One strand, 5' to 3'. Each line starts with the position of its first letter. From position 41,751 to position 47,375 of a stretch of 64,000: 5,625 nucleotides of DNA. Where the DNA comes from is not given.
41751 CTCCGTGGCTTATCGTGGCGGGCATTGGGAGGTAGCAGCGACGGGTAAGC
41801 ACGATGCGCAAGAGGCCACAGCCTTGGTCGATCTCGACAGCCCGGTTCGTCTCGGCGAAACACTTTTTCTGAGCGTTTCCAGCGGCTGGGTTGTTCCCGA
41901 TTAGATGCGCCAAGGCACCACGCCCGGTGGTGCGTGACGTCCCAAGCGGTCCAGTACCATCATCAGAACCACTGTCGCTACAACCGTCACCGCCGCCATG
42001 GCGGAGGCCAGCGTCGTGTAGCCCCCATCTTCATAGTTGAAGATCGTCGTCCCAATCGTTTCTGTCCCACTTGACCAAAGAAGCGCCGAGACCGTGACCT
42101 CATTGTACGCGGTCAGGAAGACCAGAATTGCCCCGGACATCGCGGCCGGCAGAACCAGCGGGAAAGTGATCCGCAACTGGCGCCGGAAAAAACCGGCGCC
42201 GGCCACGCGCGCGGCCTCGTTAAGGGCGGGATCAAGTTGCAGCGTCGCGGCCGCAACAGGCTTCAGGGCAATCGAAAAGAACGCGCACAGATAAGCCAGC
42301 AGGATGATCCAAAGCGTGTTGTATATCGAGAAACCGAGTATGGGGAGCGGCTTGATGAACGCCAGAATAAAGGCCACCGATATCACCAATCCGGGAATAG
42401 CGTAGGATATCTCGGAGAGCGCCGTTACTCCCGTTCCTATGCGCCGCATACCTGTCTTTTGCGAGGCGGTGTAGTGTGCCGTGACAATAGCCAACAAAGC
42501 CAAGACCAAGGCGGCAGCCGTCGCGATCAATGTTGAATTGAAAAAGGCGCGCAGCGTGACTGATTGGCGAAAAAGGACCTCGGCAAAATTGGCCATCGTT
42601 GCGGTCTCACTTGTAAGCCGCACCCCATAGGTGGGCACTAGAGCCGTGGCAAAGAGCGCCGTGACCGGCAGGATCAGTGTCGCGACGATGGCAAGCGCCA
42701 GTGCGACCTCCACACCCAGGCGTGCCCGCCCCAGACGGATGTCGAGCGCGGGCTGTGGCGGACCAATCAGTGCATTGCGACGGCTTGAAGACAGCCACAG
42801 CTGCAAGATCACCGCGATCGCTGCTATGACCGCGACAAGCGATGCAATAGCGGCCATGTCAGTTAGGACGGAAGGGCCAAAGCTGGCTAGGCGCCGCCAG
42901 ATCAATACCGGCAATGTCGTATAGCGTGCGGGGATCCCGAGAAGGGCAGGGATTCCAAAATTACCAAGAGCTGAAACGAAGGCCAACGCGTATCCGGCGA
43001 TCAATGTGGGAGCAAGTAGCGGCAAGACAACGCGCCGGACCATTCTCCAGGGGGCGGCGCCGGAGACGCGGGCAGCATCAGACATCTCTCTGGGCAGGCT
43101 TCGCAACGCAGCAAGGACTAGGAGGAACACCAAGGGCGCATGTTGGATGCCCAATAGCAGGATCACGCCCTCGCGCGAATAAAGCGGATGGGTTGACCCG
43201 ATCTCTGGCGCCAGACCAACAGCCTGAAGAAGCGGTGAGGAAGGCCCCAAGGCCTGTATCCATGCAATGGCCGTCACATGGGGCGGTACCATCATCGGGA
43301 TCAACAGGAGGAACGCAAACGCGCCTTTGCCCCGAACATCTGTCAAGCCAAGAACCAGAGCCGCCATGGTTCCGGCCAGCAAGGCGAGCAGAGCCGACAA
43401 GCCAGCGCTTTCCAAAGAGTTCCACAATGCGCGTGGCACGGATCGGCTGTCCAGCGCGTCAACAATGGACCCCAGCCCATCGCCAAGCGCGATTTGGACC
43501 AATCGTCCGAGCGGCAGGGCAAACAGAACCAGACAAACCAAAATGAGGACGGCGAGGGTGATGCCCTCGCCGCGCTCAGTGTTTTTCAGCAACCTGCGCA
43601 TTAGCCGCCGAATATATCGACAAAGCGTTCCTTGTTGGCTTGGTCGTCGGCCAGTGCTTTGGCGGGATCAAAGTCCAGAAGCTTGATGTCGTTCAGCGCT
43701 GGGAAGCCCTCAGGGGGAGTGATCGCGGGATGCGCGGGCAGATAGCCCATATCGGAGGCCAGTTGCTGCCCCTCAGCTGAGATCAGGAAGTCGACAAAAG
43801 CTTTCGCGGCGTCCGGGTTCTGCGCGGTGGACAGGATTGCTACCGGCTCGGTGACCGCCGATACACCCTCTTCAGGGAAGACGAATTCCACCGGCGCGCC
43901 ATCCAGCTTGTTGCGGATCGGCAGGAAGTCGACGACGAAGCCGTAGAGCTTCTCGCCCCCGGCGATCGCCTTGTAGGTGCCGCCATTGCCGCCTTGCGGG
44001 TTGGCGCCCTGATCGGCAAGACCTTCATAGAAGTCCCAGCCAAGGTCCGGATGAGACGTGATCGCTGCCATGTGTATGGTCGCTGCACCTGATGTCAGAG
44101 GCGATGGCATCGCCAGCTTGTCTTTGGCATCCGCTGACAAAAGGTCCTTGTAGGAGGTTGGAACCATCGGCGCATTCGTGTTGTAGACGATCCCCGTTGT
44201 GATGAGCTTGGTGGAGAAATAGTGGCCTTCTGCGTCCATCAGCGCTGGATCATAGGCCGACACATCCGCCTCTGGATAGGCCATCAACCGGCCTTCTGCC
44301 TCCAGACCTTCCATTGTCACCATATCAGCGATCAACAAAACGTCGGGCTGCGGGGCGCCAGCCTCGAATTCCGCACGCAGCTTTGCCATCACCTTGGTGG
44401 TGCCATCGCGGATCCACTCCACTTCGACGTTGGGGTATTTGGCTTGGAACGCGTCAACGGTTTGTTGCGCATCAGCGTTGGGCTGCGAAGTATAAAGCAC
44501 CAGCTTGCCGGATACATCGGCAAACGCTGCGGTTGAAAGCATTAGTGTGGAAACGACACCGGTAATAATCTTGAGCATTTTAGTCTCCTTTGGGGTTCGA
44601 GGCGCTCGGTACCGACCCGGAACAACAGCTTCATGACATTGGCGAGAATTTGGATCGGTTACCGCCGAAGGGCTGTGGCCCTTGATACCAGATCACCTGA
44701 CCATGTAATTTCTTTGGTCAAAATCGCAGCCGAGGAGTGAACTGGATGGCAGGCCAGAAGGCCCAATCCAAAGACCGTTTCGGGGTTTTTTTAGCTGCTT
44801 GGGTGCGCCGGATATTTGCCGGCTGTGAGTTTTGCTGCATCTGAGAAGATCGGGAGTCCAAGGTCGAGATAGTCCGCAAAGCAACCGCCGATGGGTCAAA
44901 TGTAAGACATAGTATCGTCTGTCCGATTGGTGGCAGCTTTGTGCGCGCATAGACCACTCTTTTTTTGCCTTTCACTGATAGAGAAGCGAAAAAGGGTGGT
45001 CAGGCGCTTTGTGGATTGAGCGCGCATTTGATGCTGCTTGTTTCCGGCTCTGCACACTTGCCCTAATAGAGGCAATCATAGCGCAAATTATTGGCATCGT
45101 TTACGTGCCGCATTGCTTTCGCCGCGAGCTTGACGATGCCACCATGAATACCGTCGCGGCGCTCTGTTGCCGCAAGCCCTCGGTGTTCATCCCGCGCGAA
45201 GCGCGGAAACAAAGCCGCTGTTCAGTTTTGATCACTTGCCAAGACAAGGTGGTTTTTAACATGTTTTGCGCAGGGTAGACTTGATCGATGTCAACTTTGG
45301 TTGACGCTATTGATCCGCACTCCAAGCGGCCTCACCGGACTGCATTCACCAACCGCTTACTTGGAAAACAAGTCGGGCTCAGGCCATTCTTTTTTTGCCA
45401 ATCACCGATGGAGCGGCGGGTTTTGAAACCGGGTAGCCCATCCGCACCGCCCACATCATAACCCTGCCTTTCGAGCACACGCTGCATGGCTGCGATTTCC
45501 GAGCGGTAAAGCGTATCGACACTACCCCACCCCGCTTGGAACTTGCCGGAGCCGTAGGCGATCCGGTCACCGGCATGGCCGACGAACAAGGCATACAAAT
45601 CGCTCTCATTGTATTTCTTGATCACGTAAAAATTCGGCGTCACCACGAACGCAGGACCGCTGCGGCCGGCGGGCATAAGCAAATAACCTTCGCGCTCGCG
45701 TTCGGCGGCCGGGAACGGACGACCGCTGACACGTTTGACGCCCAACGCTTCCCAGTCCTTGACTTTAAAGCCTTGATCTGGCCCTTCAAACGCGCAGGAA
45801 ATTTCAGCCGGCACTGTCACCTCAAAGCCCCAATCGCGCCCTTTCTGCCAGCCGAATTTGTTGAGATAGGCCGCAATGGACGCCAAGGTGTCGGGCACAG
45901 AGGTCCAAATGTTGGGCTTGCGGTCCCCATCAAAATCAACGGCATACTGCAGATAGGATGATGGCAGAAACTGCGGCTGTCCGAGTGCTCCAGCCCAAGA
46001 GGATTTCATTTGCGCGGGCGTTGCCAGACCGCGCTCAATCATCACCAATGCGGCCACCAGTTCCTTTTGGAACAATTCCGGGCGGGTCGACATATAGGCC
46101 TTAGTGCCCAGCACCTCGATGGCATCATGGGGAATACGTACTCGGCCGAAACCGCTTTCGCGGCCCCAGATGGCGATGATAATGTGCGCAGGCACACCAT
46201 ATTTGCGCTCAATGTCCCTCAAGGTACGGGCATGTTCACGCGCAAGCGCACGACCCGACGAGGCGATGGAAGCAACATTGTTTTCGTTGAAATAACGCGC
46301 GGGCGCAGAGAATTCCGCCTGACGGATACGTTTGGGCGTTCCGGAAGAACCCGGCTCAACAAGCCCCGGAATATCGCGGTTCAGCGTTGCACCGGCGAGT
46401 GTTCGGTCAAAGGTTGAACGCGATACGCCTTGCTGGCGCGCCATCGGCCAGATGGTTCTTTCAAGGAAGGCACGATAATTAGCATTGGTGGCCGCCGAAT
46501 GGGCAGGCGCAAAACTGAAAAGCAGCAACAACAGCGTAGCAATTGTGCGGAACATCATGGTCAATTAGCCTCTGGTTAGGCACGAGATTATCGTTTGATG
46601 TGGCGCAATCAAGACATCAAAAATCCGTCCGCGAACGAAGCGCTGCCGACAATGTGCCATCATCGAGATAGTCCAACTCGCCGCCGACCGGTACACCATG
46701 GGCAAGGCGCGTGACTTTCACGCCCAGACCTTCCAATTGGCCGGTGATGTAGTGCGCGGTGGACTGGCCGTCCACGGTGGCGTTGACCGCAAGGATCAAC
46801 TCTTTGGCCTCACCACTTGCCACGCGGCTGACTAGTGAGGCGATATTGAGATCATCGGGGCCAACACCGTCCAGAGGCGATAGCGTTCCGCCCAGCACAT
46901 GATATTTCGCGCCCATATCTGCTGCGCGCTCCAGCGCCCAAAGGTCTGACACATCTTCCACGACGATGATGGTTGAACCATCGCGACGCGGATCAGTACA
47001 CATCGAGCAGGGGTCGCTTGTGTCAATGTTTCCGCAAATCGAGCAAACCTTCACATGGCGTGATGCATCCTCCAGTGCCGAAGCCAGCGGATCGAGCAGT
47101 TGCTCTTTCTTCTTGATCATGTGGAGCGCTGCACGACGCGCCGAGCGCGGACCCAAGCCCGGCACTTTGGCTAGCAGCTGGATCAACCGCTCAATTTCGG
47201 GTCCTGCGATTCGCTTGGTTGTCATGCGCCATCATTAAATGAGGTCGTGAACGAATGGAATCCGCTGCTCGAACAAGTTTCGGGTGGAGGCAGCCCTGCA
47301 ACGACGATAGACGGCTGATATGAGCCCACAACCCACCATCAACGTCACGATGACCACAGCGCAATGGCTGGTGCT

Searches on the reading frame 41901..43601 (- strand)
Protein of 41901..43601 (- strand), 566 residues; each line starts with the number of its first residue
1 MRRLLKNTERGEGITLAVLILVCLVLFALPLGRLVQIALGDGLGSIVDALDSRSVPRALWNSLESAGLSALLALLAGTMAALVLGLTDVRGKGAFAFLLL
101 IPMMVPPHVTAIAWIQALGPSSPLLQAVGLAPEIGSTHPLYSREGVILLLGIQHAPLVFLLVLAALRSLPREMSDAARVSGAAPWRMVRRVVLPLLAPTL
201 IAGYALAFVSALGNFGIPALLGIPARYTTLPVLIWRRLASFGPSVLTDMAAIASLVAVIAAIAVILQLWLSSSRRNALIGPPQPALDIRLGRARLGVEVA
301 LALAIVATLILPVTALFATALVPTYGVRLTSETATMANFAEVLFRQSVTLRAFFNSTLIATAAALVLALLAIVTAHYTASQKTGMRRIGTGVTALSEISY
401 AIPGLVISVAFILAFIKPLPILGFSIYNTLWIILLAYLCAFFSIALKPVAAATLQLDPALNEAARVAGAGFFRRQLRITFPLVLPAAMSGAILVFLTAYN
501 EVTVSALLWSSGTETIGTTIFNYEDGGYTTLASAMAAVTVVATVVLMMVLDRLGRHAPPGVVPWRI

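Call 5: search_protein_families(library=pfam, proteins=[window:41901-43601:-])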
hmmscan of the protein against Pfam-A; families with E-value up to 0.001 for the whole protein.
window:41901-43601:- (566 aa): 1 family
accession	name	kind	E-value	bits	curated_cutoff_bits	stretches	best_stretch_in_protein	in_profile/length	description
PF00528.27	BPD_transp_1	-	4.2e-28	98.8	26.4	2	77-274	1-182/184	Binding-protein-dependent transport system inner membrane component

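Call 6: search_protein_families(library=ncbifam, proteins=[window:41901-43601:-])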
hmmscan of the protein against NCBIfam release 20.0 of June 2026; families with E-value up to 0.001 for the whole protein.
window:41901-43601:- (566 aa): 30 families (the best 25 are shown)
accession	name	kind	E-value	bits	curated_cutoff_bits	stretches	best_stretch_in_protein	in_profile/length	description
TIGR03262.1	PhnU2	equivalog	3.8e-45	154.6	593.25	1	16-555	7-534/546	putative 2-aminoethylphosphonate ABC transporter permease subunit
NF011624.0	PRK15050.1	equivalog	1.9e-32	112.6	247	2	15-267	26-277/297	2-aminoethylphosphonate ABC transporter permease subunit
TIGR01581.1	Mo_ABC_porter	hypoth_equivalog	4.7e-30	104.7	210.3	2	44-263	8-222/225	ABC transporter permease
TIGR02141.1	modB_ABC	equivalog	8.9e-29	100.6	182.6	2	62-268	3-202/208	molybdate ABC transporter permease subunit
TIGR03226.1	PhnU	equivalog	2.5e-27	96.2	283.45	2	14-266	46-298/311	2-aminoethylphosphonate ABC transporter permease subunit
NF007047.0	PRK09500.1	equivalog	7.9e-25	87.9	326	2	53-274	54-255/257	spermidine/putrescine ABC transporter permease PotC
NF040839.1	tungstate_WtpB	equivalog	2.5e-24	86.3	340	2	19-268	9-246/251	tungstate ABC transporter permease WtpB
TIGR00969.1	3a0106s02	subfamily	1.7e-23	83.5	240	1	14-266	18-265/272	sulfate ABC transporter permease subunit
NF040932.1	ABC_arch_GlcU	equivalog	1.3e-21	77.4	340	2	137-261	127-250/272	glucose ABC transporter permease GlcU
TIGR02139.1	permease_CysT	equivalog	2.2e-21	76.6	246.1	1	13-266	6-258/265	sulfate ABC transporter permease subunit CysT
TIGR03255.1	PhnV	equivalog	4.1e-20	72.6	358.7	2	292-554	13-265/270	2-aminoethylphosphonate ABC transport system, membrane component PhnV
NF007889.0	PRK10592.1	equivalog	6.2e-19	68.7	476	2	21-272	27-265/281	putrescine ABC transporter permease PotI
NF006939.0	PRK09421.1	equivalog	1.3e-15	57.4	262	1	57-275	10-225/230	molybdate ABC transporter permease subunit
NF007044.0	PRK09497.1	equivalog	5e-14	52.5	348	2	57-223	63-230/285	spermidine/putrescine ABC transporter permease PotB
TIGR02140.1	permease_CysW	equivalog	1.1e-13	51.2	329.1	1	18-271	8-256/261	sulfate ABC transporter permease subunit CysW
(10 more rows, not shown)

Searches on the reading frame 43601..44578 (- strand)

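Call 5: search_protein_families(library=pfam, proteins=[window:43601-44578:-])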
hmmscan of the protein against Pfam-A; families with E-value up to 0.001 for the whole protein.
window:43601-44578:- (325 aa): 5 families
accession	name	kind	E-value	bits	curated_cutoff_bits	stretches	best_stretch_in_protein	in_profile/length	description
PF13531.11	SBP_bac_11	-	3.2e-22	79.8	25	1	29-279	5-226/227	Bacterial extracellular solute-binding protein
PF01547.30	SBP_bac_1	-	2.5e-20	74.1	26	1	36-272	9-307/307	Bacterial extracellular solute-binding protein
PF13343.11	SBP_bac_6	-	4e-17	62.9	24.6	1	77-289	3-227/245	Bacterial extracellular solute-binding protein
PF13416.11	SBP_bac_8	-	1.3e-16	61.6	27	1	40-290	2-269/279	Bacterial extracellular solute-binding protein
PF12849.12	PBP_like_2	-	9.8e-05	22.7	27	0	22-94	8-78/267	PBP superfamily domain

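Call 6: search_protein_families(library=ncbifam, proteins=[window:43601-44578:-])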
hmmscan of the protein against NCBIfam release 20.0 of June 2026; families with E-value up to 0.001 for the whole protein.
window:43601-44578:- (325 aa): 8 families
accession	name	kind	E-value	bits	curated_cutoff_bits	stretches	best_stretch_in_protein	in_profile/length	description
TIGR03261.1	phnS2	equivalog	1.4e-36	126.3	392.75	1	5-307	3-313/334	putative 2-aminoethylphosphonate ABC transporter substrate-binding protein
NF011620.1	PRK15046.1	equivalog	5.1e-14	51.8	310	1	9-282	10-290/334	2-aminoethylphosphonate ABC transporter substrate-binding protein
TIGR03227.1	PhnS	equivalog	1.5e-12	47.1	395.3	1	13-288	24-306/360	2-aminoethylphosphonate ABC transporter substrate-binding protein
TIGR01254.1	sfuA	subfamily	1.5e-08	34.3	93.4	1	49-308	31-293/306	thiamine ABC transporter substrate-binding protein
TIGR01256.1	modA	equivalog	3.4e-06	27.1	62.5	1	201-273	142-212/217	molybdate ABC transporter substrate-binding protein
NF003196.0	PRK04168.1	equivalog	0.00045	19.2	355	0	242-287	277-322/338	tungstate ABC transporter substrate-binding protein WtpA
TIGR00971.1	3a0106s03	subfamily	0.00059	19.2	155.5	0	200-287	186-276/315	sulfate ABC transporter substrate-binding protein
NF007048.0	PRK09501.1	equivalog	0.00062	18.8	582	0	224-280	237-294/348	spermidine/putrescine ABC transporter substrate-binding protein PotD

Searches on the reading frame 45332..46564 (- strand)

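Call 16: search_protein_families(library=ncbifam, max_evalue=1e-10, proteins=[window:45332-46564:-])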
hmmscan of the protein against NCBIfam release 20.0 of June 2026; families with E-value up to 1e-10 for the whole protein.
window:45332-46564:- (410 aa): 3 families
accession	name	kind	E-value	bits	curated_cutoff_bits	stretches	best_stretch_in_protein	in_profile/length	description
TIGR02283.1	MltB_2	subfamily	6.2e-100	334.3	248.45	1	29-336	1-299/300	lytic murein transglycosylase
TIGR02282.1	MltB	equivalog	2.8e-44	151.4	281.4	1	41-330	7-285/290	lytic murein transglycosylase B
NF008029.0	PRK10760.1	equivalog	6.4e-40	137.3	449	1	34-336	60-354/359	lytic murein transglycosylase B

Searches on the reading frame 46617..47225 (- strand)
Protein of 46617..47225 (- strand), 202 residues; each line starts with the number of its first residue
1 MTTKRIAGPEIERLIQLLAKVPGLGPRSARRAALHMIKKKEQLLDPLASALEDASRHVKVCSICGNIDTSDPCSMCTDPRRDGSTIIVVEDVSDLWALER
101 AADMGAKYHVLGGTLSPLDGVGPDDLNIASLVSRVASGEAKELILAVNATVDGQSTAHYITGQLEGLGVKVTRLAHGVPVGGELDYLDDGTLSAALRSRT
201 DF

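Call 16: search_protein_families(library=ncbifam, max_evalue=1e-10, proteins=[window:46617-47225:-])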
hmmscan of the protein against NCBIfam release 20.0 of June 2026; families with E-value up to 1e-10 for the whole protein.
window:46617-47225:- (202 aa): 1 family
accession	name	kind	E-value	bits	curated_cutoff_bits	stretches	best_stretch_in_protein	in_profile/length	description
TIGR00615.1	recR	equivalog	3.4e-63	212.7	162.55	1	9-200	5-196/196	recombination mediator RecR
